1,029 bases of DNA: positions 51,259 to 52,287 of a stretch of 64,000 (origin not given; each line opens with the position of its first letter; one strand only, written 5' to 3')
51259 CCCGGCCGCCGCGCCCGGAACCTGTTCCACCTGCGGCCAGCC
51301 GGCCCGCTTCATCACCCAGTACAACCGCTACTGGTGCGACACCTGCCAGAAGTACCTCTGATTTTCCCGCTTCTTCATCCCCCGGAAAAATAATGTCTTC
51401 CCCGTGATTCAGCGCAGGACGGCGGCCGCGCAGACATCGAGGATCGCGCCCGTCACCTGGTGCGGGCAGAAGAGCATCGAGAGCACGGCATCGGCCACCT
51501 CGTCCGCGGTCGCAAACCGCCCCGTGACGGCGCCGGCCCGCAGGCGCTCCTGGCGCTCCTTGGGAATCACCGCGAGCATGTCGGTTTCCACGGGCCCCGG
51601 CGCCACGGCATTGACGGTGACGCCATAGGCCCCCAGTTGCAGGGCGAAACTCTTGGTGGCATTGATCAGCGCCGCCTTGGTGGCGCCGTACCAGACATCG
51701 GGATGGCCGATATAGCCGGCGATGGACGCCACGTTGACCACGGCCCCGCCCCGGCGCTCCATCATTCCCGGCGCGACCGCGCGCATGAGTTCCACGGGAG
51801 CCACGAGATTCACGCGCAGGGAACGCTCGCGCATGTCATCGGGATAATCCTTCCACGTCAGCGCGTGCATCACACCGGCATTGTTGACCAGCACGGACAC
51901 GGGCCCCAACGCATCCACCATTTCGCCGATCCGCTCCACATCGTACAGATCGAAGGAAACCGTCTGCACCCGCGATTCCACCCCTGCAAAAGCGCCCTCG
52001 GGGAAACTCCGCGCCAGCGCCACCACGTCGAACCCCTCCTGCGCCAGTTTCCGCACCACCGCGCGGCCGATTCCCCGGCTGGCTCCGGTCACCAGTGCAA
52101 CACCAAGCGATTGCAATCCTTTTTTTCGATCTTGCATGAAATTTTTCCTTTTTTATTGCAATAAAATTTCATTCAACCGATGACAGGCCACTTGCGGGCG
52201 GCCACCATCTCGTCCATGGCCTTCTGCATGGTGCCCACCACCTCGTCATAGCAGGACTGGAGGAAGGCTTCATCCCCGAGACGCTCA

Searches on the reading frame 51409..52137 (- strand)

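Call 11: search_protein_families(library=pfam, proteins=[window:51409-52137:-], max_evalue=0.01)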
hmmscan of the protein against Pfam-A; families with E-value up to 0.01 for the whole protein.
window:51409-52137:- (242 aa): 7 families
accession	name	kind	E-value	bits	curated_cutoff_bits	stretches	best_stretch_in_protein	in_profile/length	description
PF00106.31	adh_short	-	3.1e-44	151.2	26.6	1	13-194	2-193/195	short chain dehydrogenase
PF13561.12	adh_short_C2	-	1.6e-38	133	27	1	18-233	1-229/236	Enoyl-(Acyl carrier protein) reductase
PF01370.27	Epimerase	-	3.8e-08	33.5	20.9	1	14-111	1-96/240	NAD dependent epimerase/dehydratase family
PF08659.16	KR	-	7.1e-07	29.7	22.6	1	12-175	1-173/180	KR domain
PF13460.12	NAD_binding_10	-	6.2e-06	26.6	27.2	1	18-76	1-60/184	NAD(P)H-binding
PF04321.23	RmlD_sub_bind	-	0.00013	21.6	27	1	15-120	4-88/287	RmlD substrate binding domain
PF05368.20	NmrA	-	0.00059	19.9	27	1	15-75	6-68/298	NmrA-like family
